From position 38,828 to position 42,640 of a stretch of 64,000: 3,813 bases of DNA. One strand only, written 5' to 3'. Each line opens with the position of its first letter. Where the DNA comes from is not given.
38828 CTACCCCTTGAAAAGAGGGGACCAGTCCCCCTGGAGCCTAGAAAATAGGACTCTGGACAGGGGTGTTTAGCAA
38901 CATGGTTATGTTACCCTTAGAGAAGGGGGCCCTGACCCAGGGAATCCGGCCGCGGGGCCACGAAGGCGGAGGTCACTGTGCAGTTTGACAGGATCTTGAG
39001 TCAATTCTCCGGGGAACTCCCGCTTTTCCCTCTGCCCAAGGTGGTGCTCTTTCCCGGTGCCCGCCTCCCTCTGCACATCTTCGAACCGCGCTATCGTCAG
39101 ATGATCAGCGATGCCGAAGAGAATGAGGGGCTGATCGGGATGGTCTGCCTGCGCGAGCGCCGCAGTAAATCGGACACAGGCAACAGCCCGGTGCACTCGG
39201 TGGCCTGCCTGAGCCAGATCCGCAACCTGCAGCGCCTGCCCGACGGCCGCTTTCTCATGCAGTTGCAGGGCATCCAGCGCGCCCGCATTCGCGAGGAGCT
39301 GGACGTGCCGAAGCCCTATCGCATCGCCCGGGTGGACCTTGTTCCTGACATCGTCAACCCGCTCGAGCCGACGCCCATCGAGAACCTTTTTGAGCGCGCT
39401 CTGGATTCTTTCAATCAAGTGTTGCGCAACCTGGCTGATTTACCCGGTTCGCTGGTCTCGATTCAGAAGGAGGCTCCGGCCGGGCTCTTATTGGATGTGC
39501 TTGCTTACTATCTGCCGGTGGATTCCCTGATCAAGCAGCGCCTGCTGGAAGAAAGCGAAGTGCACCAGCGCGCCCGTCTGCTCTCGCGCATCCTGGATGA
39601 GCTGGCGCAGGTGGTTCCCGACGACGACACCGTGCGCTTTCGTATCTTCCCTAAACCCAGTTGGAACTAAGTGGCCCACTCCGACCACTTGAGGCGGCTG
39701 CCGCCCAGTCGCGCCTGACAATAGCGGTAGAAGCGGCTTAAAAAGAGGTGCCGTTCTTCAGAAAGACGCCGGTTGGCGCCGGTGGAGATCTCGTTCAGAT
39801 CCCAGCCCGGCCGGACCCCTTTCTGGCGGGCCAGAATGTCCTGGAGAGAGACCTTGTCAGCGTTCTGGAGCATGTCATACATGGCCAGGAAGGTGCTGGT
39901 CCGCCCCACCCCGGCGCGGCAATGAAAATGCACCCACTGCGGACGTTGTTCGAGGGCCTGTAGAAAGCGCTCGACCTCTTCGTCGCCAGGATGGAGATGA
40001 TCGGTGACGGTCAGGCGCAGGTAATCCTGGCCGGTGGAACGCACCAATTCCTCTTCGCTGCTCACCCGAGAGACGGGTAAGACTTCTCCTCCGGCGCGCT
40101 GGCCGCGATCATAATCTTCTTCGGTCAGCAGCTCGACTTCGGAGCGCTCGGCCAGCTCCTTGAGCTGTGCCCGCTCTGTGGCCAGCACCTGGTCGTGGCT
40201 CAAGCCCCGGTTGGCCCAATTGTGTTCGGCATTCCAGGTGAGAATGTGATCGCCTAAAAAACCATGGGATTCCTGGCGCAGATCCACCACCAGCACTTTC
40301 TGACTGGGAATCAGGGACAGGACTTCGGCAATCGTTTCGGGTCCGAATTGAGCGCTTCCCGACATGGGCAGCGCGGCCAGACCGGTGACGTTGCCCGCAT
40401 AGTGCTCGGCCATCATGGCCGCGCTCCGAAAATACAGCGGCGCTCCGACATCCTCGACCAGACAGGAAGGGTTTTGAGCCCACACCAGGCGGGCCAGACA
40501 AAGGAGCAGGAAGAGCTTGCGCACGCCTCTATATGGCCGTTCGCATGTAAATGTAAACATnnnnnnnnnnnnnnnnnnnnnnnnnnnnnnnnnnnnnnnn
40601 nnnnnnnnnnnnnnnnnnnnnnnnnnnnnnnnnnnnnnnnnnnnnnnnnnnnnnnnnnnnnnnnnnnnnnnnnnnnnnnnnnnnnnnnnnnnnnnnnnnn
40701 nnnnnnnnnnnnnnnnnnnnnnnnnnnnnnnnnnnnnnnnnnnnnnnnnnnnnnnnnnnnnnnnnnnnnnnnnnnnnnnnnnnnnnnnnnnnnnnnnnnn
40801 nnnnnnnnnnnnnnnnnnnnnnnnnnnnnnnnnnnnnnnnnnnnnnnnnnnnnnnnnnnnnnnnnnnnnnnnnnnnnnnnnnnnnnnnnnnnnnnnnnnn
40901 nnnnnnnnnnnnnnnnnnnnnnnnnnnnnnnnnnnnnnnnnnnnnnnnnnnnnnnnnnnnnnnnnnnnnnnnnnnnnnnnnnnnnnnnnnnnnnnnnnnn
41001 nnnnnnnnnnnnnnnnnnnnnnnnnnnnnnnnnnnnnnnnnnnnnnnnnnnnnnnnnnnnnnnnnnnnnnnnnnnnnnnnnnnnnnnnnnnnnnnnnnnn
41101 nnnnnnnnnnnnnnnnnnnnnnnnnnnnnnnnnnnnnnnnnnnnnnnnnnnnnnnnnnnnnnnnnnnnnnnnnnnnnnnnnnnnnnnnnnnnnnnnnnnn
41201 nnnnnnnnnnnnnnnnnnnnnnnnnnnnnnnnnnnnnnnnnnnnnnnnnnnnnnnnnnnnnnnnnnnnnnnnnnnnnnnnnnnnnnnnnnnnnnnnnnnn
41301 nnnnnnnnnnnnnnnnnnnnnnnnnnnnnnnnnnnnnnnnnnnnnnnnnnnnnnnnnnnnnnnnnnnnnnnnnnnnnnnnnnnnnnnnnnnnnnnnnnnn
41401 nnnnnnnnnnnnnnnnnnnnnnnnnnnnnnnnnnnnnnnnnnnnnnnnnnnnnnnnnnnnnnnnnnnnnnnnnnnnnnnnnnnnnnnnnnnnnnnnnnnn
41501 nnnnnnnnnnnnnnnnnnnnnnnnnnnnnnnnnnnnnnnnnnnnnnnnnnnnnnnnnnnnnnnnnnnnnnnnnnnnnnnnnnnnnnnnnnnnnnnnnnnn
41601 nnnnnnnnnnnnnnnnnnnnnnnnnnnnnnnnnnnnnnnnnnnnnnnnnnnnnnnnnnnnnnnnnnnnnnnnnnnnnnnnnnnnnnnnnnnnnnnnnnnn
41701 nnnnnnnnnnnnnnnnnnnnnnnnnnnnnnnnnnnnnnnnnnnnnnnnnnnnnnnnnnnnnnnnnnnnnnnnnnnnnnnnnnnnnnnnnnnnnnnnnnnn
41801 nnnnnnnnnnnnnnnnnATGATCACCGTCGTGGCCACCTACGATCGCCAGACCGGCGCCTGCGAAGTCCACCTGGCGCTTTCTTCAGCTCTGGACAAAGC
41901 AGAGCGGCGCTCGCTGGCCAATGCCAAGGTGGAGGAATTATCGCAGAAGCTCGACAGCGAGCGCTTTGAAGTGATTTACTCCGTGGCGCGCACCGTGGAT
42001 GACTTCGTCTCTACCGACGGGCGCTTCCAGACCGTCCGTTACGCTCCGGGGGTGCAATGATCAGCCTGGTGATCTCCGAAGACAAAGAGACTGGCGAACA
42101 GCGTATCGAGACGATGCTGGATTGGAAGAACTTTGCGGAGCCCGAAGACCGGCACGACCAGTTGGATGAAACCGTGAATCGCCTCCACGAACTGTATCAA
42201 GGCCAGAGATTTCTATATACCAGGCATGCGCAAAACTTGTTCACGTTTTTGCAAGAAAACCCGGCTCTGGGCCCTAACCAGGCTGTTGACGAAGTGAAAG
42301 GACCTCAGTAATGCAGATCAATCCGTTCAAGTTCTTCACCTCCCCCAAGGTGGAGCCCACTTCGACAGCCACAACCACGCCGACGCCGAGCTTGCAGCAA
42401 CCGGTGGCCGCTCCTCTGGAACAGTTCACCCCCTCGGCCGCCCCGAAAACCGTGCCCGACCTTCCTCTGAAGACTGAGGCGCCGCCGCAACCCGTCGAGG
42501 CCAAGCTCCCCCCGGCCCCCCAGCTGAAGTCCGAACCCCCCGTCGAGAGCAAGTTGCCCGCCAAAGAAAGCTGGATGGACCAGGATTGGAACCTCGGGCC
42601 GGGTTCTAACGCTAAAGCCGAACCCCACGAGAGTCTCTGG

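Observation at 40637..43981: Four-gene overlapping operon: alarmone-synthetase-like (RSH) domain protein, two small possibly paralogous proteins, and a Pro-rich HExxH protein. Possible toxin/effector module.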

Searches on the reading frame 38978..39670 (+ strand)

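Call 3: search_protein_families(library=pfam, proteins=[window:38978-39670:+], max_evalue=0.1)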
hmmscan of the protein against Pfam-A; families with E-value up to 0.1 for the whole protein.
window:38978-39670:+ (230 aa): 1 family
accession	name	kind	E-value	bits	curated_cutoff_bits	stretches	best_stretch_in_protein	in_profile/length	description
PF02190.22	LON_substr_bdg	-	4.4e-38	131.6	28.7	1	13-207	1-199/200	ATP-dependent protease La (LON) substrate-binding domain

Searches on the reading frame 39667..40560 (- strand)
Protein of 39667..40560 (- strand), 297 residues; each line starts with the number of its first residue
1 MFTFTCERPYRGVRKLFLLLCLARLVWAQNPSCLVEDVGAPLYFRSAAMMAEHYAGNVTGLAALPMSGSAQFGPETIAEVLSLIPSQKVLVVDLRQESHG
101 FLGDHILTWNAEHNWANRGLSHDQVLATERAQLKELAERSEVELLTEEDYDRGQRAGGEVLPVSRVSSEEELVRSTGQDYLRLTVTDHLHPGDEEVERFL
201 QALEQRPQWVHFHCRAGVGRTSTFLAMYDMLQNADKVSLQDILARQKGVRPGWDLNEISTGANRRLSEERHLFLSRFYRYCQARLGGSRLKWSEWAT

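Call 3: search_protein_families(library=pfam, proteins=[window:39667-40560:-], max_evalue=0.1)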
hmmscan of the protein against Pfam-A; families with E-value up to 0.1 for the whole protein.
window:39667-40560:- (297 aa): 7 families
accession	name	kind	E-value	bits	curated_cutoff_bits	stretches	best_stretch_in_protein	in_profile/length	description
PF14566.11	PTPlike_phytase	-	1.1e-21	78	27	1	92-231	1-157/158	Inositol hexakisphosphate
PF22741.1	PTP-NADK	-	6.3e-09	35.9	27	1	179-235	78-137/163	DSP-PTPase phosphatase fused to NAD+ Kinase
PF22784.1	PTP-SAK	-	4.1e-08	33.9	27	1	171-235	47-115/153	Swiss Army Knife protein, DSP-PTPase phosphatase domain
PF22785.1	Tc-R-P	-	5.6e-08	33.7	27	1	171-228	40-100/106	Polymorphic toxin system, DSP-PTPase phosphatase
PF00782.25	DSPc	-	0.00016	21.9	33.5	1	194-233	60-99/133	Dual specificity phosphatase, catalytic domain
PF00102.32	Y_phosphatase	-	0.00054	20.1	20.9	1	198-244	156-209/234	Protein-tyrosine phosphatase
PF13350.11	Y_phosphatase3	-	0.023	15.1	22.2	1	169-245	91-167/240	Tyrosine phosphatase family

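Call 8: search_protein_families(library=ncbifam, proteins=[window:39667-40560:-], max_evalue=0.1)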
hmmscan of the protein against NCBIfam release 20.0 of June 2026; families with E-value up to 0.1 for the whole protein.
window:39667-40560:- (297 aa): 3 families
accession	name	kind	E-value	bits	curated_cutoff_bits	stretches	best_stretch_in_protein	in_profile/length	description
NF041348.1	XopH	equivalog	3.2e-59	201.1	500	1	43-296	106-365/368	type III secretion system effector XopH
NF009025.0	PRK12361.1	equivalog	1e-05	23.9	505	1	175-272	139-238/546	hypothetical protein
TIGR01244.1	TIGR01244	subfamily_domain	0.018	15.1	85.85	1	170-257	50-130/135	TIGR01244 family sulfur transferase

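Call 57: search_protein_families(library=padloc, proteins=[window:39667-40560:-], max_evalue=1)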
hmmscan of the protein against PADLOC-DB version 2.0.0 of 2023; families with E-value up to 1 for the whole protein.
window:39667-40560:- (297 aa): 0 families

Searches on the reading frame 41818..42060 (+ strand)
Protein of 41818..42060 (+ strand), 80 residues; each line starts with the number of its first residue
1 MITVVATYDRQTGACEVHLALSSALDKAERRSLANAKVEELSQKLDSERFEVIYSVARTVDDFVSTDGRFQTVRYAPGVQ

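Call 3: search_protein_families(library=pfam, proteins=[window:41818-42060:+], max_evalue=0.1)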
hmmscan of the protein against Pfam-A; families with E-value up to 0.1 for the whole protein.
window:41818-42060:+ (80 aa): 1 family
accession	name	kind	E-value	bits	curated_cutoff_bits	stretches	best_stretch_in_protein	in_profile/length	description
PF09036.15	Bcr-Abl_Oligo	-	0.05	14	23.1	1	33-55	35-57/73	Bcr-Abl oncoprotein oligomerisation domain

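Call 8: search_protein_families(library=ncbifam, proteins=[window:41818-42060:+], max_evalue=0.1)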
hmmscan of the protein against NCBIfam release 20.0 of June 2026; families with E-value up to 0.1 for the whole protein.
window:41818-42060:+ (80 aa): 0 families

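Call 31: find_homologous_proteins(query=window:41818-42057:+, max_evalue=0.01)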
Query window:41818-42057:+ (80 aa): 3 proteins with E <= 0.01 among 3 candidates.
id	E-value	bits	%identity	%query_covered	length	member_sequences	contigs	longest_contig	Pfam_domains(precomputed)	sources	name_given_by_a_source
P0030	3.1e-43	162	100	100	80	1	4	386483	-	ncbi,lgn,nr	ncbi:MAG: hypothetical protein KF760_09440 [Candidatus Eremiobacteraeota bacterium]|nr:hypothetical 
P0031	8.0e-32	126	76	100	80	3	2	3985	-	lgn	-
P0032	1.1e-29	119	71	100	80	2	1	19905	-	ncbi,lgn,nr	ncbi:hypothetical protein JST97_26730 [bacterium]|nr:hypothetical protein [bacterium]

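Call 53: search_protein_representatives(alignment_id=A6)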
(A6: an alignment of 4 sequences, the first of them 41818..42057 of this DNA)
Query: 4 sequences, 80 profile positions. Proteins with E-value up to 0.001 (for the whole library): 14; up to 1e-10: 3; up to 1e-30: 0. The best 14 are listed.
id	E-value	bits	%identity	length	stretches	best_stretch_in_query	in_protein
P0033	5.2e-16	74.8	-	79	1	1-72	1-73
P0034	3.4e-12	62.6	-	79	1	2-71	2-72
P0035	8.7e-11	58.1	-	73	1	1-70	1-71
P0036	1.3e-09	54.4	-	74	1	1-70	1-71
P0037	5.8e-09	52.3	-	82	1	1-67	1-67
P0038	1.1e-08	51.4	-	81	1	1-78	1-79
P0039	6.1e-08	49.0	-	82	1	1-71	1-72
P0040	3.6e-07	46.5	-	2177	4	39-68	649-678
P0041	1.0e-06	45.1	-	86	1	1-71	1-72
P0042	1.6e-06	44.5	-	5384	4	25-68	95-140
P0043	2.3e-06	43.9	-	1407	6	14-68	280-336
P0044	6.1e-05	39.4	-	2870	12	34-74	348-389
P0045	1.2e-04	38.4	-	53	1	27-72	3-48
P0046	2.9e-04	37.2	-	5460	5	18-68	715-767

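Call 57: search_protein_families(library=padloc, proteins=[window:41818-42060:+], max_evalue=1)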
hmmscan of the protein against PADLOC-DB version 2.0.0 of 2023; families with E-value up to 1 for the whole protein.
window:41818-42060:+ (80 aa): 0 families

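Call 62: predict_structure(alignment_id=A7)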
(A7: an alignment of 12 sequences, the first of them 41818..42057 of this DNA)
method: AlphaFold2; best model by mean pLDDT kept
length: 80 residues; sequences in the alignment: 12
mean_pLDDT: 90.9   pTM: 0.78
mean pLDDT of the five models: 90.9, 90.5, 88.7, 88.2, 87.4
residues with pLDDT >= 90: 60; 70-90: 19; 50-70: 1; < 50: 0
segments of 3 or more residues with pLDDT < 50: none
pLDDT, mean of each block of 10 residues (from residue 1): 93 93 93 95 93 92 87 80
secondary structure, 60 per line:
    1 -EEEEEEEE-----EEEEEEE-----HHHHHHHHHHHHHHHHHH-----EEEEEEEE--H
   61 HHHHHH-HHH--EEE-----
elements in order: E2-9 E15-21 H27-44 E50-57 H60-66 E73-75

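Call 85: search_solved_structures(query=A7, max_evalue=10, show_alignments=3)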
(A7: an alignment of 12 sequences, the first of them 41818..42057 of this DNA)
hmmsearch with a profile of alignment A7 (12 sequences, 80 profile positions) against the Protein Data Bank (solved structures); distinct sequences matched with E-value up to 10: 12.
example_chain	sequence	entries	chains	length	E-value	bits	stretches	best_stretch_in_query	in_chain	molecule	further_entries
5frg_A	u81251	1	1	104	0.23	14.9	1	24-49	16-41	FORMIN-BINDING PROTEIN 1-LIKE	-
2qqz_A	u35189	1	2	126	0.25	14.8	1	12-71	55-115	Glyoxalase family protein, putative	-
9jbn_C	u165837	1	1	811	0.33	14.4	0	13-48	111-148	Probable disease resistance protein At5g04720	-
5gx8_A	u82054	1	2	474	0.45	13.9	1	53-76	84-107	Extracellular solute-binding protein family 1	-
5gub_A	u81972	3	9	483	0.47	13.9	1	53-76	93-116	Extracellular solute-binding protein family 1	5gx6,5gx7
5xs8_A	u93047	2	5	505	0.5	13.8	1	53-76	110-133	Extracellular solute-binding protein family 1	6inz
8vis_A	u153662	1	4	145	0.86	13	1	10-55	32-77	Transmembrane protease serine 11D non-catalytic chain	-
1k1f_A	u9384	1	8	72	0.99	12.8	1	28-56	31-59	BREAKPOINT CLUSTER REGION PROTEIN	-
2d3e_A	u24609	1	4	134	3.5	11.1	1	19-54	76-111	General control protein GCN4 and Tropomyosin 1 alpha chain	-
8csh_D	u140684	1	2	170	5.8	10.4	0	34-58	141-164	Par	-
5jsn_B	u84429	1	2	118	7.7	10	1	19-46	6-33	Bcl2 inhibitor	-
4oyd_B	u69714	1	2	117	8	9.9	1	19-46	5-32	Computationally designed Inhibitor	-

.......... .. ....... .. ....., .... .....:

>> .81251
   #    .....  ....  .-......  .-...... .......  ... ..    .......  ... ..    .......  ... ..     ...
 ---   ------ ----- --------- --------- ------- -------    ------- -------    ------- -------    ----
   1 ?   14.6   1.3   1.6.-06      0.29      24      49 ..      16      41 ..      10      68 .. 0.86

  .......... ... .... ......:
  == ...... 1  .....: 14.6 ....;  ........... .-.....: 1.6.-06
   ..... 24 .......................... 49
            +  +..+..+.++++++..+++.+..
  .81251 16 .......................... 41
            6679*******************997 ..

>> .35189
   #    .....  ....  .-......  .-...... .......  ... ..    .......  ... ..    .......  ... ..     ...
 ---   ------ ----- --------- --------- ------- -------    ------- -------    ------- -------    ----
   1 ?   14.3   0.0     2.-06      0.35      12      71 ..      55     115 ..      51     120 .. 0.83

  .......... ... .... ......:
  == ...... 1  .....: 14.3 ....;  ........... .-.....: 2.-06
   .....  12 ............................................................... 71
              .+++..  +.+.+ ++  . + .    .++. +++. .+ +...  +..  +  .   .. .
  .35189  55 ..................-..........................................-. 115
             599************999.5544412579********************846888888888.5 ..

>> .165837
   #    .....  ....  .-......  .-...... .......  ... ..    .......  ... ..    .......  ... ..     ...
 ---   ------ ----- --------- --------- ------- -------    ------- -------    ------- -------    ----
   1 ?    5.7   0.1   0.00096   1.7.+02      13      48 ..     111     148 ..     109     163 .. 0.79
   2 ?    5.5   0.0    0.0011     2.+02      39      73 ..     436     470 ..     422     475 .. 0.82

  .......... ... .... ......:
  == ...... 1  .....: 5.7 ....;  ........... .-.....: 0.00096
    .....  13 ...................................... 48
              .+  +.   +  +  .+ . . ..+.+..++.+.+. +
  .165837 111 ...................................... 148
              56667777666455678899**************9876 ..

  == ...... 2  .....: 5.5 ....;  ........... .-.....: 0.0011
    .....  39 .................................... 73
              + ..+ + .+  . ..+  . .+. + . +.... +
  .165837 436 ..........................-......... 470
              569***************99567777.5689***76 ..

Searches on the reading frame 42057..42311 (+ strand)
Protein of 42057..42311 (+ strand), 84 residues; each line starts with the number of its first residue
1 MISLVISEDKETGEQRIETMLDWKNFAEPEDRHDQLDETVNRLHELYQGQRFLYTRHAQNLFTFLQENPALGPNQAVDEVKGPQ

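Call 3: search_protein_families(library=pfam, proteins=[window:42057-42311:+], max_evalue=0.1)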
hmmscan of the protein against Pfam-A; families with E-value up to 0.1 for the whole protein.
window:42057-42311:+ (84 aa): 0 families

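Call 8: search_protein_families(library=ncbifam, proteins=[window:42057-42311:+], max_evalue=0.1)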
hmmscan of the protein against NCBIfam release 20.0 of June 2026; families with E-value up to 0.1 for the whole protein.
window:42057-42311:+ (84 aa): 2 families
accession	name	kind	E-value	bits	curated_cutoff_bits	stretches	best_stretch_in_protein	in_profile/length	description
NF008967.0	PRK12313.1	equivalog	0.032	12.6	577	1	13-59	479-523/633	1,4-alpha-glucan branching protein GlgB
NF003811.1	PRK05402.1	equivalog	0.034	12.7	741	1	13-64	472-522/619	1,4-alpha-glucan branching protein GlgB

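Call 57: search_protein_families(library=padloc, proteins=[window:42057-42311:+], max_evalue=1)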
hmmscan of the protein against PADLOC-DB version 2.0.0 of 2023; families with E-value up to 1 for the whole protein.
window:42057-42311:+ (84 aa): 1 family
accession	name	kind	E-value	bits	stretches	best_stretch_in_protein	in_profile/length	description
PDLC04114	JukB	-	0.016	12.7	1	21-66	161-205/323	-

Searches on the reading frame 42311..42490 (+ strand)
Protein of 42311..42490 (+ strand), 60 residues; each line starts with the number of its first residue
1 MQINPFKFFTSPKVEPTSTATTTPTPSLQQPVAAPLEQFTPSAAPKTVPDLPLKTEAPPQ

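Call 76: search_protein_families(library=pfam, proteins=[window:42311-42490:+], max_evalue=10)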
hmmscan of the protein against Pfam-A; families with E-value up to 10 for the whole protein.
seq(60 aa): 0 families

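Call 78: search_solved_structures(query=A8, max_evalue=10, show_alignments=3)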
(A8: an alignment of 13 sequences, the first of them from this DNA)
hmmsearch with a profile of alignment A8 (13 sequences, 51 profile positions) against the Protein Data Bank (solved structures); distinct sequences matched with E-value up to 10: 0.
